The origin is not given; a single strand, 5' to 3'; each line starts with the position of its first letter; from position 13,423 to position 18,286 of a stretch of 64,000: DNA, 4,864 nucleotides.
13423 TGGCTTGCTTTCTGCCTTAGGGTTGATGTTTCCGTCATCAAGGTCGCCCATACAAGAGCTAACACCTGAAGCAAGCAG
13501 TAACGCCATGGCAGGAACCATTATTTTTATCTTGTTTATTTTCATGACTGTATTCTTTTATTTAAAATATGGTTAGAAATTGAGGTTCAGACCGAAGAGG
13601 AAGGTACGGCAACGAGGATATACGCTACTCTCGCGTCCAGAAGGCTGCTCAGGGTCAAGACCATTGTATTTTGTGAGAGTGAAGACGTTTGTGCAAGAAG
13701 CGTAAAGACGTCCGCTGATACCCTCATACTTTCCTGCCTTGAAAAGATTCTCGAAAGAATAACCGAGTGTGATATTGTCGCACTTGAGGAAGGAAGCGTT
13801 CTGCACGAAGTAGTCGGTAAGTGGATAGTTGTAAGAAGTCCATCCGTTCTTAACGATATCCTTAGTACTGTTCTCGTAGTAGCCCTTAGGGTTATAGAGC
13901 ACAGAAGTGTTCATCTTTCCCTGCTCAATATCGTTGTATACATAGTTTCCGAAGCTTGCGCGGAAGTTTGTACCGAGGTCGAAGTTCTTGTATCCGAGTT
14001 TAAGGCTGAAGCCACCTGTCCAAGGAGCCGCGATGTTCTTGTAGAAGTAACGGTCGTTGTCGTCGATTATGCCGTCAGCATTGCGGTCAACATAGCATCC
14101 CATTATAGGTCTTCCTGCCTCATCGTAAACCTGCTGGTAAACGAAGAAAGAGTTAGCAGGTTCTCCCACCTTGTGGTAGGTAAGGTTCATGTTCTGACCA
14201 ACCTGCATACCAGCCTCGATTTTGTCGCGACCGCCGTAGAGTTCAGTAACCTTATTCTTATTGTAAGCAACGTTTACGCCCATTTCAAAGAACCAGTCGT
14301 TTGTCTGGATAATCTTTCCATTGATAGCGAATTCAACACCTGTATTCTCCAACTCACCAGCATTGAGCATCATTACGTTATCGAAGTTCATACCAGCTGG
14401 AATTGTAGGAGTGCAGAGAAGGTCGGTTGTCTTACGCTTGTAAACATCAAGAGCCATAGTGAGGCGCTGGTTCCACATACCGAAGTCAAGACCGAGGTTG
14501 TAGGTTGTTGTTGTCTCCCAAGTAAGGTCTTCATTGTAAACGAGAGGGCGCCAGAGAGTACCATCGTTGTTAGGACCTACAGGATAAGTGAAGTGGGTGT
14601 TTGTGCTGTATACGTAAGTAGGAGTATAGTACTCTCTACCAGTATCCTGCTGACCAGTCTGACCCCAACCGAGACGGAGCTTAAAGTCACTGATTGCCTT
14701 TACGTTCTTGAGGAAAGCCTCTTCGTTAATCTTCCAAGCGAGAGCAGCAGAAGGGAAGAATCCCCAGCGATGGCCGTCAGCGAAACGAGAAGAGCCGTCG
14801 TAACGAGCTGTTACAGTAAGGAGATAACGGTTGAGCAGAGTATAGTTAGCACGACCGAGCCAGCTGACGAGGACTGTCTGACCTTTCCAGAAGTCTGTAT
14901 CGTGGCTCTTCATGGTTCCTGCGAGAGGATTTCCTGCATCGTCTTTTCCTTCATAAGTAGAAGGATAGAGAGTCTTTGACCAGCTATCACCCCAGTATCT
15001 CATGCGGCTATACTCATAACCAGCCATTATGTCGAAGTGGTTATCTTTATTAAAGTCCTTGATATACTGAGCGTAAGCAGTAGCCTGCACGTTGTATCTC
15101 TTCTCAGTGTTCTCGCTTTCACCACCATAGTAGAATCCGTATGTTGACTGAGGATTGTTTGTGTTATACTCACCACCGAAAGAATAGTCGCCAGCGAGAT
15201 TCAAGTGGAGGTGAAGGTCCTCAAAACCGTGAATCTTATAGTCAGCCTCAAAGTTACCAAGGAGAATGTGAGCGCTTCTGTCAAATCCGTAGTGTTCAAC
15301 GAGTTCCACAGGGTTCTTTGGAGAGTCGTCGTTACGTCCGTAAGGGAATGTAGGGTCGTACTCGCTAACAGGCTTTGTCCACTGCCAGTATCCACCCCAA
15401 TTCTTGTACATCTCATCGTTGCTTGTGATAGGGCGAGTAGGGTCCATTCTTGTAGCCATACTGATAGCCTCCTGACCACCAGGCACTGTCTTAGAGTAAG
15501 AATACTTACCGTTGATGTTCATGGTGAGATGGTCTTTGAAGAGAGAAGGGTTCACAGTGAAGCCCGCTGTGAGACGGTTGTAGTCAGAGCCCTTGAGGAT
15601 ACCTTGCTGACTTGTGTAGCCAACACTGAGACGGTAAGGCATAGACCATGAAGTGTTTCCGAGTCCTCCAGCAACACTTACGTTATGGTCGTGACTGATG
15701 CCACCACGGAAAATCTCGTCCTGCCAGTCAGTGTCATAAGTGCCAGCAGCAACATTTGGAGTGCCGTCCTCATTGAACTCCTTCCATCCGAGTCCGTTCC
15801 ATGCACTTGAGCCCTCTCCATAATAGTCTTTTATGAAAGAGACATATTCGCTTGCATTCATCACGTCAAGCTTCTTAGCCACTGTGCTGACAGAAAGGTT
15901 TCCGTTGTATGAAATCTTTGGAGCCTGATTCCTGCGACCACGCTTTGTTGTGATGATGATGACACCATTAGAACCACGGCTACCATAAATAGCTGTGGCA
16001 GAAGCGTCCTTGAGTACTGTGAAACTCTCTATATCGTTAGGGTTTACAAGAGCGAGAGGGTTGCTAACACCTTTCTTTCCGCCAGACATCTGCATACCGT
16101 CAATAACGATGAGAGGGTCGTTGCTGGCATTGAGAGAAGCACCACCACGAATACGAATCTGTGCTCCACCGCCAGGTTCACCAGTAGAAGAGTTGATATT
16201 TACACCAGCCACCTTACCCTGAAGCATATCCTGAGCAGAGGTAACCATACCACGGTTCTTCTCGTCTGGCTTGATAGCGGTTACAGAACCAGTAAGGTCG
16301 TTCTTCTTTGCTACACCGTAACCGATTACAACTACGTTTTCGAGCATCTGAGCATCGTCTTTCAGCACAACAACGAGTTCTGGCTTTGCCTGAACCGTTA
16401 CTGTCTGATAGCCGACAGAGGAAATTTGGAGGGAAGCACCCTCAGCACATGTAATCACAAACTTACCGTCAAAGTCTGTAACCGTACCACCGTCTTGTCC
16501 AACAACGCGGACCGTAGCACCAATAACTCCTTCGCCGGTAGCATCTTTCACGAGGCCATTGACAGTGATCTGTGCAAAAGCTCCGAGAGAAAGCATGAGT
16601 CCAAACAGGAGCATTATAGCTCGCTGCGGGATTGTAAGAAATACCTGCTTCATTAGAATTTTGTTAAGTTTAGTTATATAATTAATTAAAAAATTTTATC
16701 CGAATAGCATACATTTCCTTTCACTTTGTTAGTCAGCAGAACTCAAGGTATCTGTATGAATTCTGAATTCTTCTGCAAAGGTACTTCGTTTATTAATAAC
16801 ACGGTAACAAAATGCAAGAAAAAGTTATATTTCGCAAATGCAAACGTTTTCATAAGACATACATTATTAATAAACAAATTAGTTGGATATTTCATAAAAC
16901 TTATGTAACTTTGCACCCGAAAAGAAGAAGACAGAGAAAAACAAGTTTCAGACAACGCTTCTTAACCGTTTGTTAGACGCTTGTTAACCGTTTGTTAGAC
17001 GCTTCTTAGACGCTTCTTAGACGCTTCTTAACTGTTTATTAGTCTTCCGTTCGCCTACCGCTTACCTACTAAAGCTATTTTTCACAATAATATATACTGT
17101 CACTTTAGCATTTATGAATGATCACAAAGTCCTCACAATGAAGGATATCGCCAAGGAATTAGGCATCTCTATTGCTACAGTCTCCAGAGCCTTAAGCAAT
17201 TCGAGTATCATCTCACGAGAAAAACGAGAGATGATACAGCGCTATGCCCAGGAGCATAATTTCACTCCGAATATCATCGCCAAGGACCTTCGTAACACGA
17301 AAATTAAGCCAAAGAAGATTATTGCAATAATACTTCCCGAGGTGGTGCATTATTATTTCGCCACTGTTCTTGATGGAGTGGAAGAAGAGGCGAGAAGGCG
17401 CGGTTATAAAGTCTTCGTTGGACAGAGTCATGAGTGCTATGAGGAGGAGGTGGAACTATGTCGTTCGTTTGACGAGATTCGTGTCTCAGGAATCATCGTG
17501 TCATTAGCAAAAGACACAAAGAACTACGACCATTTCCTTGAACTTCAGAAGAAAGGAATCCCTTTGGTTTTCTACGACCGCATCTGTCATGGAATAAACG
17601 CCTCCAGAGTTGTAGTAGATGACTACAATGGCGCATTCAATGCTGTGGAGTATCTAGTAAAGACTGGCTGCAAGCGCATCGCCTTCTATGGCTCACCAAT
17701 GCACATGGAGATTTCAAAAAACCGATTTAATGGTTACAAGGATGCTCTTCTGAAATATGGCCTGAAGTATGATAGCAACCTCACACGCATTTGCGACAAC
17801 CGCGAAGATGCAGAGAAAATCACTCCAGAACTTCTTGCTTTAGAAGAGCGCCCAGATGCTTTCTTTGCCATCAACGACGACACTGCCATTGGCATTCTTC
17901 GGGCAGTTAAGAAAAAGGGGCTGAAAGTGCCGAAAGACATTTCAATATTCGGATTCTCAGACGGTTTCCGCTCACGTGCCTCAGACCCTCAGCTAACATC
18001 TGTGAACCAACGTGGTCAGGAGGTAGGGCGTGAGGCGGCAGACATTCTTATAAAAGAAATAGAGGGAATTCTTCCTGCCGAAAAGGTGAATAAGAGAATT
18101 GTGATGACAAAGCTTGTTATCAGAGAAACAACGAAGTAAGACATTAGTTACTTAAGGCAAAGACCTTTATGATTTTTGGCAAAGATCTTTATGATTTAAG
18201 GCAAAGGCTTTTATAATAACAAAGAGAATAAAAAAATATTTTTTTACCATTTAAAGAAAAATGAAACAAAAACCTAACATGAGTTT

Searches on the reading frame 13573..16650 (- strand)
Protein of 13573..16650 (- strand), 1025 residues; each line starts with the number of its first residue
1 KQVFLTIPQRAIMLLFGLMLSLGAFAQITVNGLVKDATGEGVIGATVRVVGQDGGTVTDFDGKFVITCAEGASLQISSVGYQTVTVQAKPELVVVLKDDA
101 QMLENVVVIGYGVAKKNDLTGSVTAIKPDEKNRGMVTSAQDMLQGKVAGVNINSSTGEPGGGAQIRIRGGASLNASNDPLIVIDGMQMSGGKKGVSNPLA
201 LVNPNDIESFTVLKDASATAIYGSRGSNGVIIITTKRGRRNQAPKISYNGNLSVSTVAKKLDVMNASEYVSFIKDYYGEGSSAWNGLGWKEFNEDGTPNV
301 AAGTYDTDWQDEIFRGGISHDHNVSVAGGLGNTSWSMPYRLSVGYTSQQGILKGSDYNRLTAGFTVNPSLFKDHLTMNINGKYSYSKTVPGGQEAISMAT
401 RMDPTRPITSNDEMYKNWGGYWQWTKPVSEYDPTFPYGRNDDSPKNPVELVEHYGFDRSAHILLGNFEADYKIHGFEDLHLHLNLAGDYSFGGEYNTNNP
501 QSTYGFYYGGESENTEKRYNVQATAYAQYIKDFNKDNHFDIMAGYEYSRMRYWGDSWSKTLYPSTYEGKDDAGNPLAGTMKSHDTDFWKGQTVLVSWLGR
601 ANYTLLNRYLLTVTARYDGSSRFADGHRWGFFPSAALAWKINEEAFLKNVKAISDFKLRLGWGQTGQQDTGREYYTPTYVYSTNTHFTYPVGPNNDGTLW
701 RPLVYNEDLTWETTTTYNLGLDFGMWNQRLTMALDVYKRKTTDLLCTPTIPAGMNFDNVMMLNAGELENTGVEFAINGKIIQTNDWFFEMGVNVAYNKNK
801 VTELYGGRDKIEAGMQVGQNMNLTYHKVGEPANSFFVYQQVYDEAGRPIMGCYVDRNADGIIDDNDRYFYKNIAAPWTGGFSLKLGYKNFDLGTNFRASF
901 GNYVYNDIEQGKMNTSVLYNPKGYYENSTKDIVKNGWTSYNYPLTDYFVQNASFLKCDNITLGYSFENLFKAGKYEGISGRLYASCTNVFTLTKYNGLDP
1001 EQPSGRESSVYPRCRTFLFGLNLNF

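Call 72: search_protein_families(library=pfam, proteins=[window:13573-16650:-], max_evalue=0.001)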
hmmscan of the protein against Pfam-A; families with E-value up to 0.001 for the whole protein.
window:13573-16650:- (1025 aa): 4 families
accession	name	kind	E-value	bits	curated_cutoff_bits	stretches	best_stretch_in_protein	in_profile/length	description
PF07715.20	Plug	-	1.9e-20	73.8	23.9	1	116-230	2-107/107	TonB-dependent Receptor Plug Domain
PF00593.30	TonB_dep_Rec_b-barrel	-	4.7e-14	53.5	27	1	424-909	21-404/436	TonB dependent receptor-like, beta-barrel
PF13715.12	CarbopepD_reg_2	-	4.3e-13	49.5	32.2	1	31-108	2-88/88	CarboxypepD_reg-like domain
PF13620.12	CarboxypepD_reg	-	1.6e-09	38.4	32.3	1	29-87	1-65/82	Carboxypeptidase regulatory-like domain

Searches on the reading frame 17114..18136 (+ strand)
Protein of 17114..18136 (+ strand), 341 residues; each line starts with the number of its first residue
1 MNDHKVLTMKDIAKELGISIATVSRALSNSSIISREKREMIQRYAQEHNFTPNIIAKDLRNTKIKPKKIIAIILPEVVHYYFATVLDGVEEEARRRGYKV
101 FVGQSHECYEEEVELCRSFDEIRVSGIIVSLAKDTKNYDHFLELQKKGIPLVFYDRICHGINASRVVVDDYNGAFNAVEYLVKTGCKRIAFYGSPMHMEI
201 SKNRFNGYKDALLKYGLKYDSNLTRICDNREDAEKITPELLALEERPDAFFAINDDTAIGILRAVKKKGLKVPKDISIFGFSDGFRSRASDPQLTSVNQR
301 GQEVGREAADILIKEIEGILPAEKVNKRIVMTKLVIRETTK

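Call 72: search_protein_families(library=pfam, proteins=[window:17114-18136:+], max_evalue=0.001)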
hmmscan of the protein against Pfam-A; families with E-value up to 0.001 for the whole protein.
window:17114-18136:+ (341 aa): 5 families
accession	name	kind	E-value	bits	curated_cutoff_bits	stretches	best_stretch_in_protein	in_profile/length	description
PF13377.12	Peripla_BP_3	-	1.6e-31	110.1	26.5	1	178-340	1-167/167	Periplasmic binding protein-like domain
PF00532.27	Peripla_BP_1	-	1.2e-27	97.6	22.2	1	69-321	3-262/281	Periplasmic binding proteins and sugar binding domain of LacI family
PF13407.12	Peripla_BP_4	-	3.2e-21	76.5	35.1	1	70-318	1-256/258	Periplasmic binding protein domain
PF00356.27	LacI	-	5.6e-13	48.9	27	1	8-53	1-46/46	Bacterial regulatory proteins, lacI family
PF13412.12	HTH_24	-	0.00054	19.9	21.9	0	7-28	18-39/48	Winged helix-turn-helix DNA-binding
